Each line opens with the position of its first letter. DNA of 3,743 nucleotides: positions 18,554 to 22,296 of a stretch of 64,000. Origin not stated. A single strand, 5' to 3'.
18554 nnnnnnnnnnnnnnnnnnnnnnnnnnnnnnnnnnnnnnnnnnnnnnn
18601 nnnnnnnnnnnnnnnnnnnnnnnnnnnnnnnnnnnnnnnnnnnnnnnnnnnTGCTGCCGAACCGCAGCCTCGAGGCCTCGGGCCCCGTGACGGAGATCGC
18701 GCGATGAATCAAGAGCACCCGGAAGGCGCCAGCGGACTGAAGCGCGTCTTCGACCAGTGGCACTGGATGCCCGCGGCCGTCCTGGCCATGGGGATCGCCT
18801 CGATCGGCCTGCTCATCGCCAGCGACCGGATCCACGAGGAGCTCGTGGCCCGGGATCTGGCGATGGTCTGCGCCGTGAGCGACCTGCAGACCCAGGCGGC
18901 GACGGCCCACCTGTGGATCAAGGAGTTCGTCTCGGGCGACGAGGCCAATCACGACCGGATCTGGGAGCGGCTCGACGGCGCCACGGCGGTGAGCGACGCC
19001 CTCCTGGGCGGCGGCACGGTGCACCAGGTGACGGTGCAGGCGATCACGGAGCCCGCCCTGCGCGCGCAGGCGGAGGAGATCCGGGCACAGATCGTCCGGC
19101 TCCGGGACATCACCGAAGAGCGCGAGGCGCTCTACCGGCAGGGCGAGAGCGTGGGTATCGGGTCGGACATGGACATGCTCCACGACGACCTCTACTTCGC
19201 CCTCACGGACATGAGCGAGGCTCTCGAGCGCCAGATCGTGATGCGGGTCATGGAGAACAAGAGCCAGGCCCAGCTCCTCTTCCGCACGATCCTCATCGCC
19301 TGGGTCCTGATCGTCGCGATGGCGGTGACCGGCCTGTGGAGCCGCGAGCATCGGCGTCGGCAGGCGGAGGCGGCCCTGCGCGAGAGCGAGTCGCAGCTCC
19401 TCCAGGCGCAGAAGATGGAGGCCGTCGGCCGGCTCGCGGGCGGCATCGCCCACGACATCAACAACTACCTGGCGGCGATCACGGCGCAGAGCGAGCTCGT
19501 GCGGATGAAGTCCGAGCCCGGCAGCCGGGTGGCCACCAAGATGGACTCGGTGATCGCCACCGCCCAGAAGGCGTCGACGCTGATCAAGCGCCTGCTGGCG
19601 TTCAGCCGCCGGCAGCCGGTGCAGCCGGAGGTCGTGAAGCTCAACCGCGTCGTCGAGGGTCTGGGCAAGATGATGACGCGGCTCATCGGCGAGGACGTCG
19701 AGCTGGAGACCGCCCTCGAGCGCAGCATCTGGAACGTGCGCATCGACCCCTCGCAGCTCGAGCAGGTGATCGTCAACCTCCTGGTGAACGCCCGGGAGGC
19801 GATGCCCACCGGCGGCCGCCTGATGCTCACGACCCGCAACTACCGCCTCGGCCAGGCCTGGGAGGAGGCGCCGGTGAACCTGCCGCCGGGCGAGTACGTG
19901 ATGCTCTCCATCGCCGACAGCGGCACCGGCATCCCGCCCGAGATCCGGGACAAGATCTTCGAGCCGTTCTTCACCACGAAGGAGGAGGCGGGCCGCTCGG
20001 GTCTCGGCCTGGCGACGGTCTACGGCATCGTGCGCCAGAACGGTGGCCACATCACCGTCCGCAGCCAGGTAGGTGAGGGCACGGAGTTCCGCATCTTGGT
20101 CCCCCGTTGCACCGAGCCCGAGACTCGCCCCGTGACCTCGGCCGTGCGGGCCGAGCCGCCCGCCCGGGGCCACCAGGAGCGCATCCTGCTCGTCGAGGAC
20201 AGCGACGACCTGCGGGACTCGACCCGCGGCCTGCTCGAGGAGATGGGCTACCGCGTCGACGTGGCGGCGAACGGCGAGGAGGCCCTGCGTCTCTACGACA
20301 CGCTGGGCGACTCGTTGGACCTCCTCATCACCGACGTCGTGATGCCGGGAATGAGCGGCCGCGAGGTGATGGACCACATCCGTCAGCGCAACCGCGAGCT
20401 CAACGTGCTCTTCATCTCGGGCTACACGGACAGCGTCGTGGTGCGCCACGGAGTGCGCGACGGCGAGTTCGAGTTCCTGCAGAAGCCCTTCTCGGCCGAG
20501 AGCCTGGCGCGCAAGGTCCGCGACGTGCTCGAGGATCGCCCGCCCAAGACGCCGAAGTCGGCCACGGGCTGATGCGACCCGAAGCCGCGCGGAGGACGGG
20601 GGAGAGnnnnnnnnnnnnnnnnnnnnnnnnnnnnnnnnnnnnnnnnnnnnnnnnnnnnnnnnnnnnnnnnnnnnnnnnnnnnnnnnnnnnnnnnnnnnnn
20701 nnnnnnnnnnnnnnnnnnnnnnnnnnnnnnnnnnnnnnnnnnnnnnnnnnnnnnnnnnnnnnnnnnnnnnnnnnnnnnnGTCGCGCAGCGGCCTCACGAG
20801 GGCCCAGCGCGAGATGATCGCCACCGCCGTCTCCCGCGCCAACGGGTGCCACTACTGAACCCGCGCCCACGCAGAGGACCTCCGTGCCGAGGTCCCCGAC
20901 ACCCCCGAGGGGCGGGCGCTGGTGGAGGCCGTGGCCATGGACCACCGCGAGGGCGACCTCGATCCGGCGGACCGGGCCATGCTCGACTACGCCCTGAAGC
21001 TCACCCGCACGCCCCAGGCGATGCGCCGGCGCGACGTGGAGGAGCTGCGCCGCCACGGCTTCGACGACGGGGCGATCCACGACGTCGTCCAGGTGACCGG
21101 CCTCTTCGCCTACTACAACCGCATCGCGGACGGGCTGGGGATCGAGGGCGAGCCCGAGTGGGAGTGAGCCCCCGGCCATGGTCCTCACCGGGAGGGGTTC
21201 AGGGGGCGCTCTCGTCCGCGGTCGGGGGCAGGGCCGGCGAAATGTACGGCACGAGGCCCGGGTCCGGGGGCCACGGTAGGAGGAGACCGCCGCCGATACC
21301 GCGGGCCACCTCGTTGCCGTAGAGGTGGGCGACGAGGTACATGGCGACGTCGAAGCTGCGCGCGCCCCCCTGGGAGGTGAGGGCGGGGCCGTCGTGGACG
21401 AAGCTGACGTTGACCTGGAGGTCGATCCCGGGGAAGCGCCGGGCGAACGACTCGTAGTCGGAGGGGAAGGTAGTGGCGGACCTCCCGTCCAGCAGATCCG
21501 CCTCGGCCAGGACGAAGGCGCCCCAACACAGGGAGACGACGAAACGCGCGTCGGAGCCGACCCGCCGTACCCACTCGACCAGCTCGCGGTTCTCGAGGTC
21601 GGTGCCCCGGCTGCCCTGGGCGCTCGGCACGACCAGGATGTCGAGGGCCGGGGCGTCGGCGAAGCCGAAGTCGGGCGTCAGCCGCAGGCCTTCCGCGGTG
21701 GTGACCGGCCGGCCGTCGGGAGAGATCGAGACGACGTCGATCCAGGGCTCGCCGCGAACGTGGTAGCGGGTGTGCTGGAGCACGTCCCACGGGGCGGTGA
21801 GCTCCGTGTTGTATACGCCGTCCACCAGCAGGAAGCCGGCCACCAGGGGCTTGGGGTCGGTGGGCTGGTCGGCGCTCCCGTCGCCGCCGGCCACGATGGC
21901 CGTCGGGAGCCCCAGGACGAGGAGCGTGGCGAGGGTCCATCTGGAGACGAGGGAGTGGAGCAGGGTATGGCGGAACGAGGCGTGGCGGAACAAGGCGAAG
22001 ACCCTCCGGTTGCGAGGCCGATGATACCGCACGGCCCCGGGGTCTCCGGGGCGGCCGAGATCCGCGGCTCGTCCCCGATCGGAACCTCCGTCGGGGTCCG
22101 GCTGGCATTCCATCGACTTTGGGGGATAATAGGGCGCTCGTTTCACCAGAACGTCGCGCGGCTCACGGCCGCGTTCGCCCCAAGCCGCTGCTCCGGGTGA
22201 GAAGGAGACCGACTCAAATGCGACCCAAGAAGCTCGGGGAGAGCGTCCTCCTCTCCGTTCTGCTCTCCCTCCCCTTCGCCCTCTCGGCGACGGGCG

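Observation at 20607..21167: In-frame UGA at the catalytic Cys position of an AhpD-like protein: probable selenoprotein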

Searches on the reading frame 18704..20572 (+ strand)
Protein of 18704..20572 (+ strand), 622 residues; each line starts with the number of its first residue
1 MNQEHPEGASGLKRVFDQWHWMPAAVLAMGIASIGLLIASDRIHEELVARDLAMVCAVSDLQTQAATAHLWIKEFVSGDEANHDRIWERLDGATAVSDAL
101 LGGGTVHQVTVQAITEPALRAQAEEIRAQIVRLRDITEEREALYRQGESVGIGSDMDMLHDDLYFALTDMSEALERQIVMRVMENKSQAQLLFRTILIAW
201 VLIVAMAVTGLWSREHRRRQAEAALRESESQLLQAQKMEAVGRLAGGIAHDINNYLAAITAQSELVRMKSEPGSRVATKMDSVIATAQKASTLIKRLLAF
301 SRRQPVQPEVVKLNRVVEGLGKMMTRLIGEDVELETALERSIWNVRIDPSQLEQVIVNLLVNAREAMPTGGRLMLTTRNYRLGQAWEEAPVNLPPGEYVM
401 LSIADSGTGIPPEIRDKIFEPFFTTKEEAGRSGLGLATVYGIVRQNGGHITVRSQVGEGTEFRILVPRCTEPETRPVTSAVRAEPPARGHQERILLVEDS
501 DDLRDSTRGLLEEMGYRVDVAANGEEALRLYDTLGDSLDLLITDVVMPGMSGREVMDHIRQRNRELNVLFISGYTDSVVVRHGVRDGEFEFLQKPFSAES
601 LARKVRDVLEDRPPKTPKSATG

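Call 28: search_protein_families(library=pfam, proteins=[window:18704-20572:+], max_evalue=0.001)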
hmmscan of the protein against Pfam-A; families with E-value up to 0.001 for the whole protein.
window:18704-20572:+ (622 aa): 3 families
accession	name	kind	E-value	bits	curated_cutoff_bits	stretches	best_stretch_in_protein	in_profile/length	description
PF00072.30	Response_reg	-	7e-24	84.6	30.2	1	494-605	1-110/111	Response regulator receiver domain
PF02518.31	HATPase_c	-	4.7e-22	79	26.4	1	348-468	2-109/111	Histidine kinase-, DNA gyrase B-, and HSP90-like ATPase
PF00512.31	HisKA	-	3.9e-06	27.3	26.9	1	242-304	3-64/66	His Kinase A (phospho-acceptor) domain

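Call 40: find_encoding_contigs(protein=window:18704-20572:+, flank=10000, max_places=3)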
Protein window:18704-20572:+ (622 aa): no gene with exactly this product is on record in the collection.

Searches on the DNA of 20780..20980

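Call 66: search_rna_families(source=window, start=20780, end=20980, threshold=evalue, max_evalue=10)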
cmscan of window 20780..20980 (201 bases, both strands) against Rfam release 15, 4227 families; matches with E-value up to 10: 5.
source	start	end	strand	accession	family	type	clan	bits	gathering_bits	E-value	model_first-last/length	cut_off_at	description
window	20914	20980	-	RF01972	H19_1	Gene; lncRNA;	-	20.4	50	1.5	1-71/71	no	H19 conserved region 1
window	20886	20942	+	RF03207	mir-3960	Gene; miRNA;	-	16.2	73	6.4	1-73/73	no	mir-3960 microRNA precursor family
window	20856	20929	+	RF02953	DUF1874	Cis-reg;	-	15.4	42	1.6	1-93/93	no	DUF1874 RNA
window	20862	20909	-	RF03577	mir-9193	Gene; miRNA;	-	15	55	3.8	1-74/74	no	mir-9193 microRNA precursor family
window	20890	20939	+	RF02803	PyrR205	Gene; snRNA; snoRNA; HACA-box;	-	10.8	35.6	7.4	1-61/61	no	Pyrobaculum sRNA 205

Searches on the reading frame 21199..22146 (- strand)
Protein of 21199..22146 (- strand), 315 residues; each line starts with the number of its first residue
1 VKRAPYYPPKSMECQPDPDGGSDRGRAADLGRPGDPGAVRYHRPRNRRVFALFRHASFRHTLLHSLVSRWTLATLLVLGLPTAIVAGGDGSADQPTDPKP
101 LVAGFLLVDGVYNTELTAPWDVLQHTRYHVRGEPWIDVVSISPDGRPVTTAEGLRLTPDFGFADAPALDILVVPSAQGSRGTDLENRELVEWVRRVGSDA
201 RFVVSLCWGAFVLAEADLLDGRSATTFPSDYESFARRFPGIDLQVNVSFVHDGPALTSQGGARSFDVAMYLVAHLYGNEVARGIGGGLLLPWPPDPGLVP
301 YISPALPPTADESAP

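Call 28: search_protein_families(library=pfam, proteins=[window:21199-22146:-], max_evalue=0.001)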
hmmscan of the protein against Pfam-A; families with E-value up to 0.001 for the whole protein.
window:21199-22146:- (315 aa): 1 family
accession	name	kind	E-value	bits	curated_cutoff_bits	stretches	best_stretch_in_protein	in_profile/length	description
PF01965.30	DJ-1_PfpI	-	4.4e-19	69.3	26.6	1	105-269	5-160/165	DJ-1/PfpI family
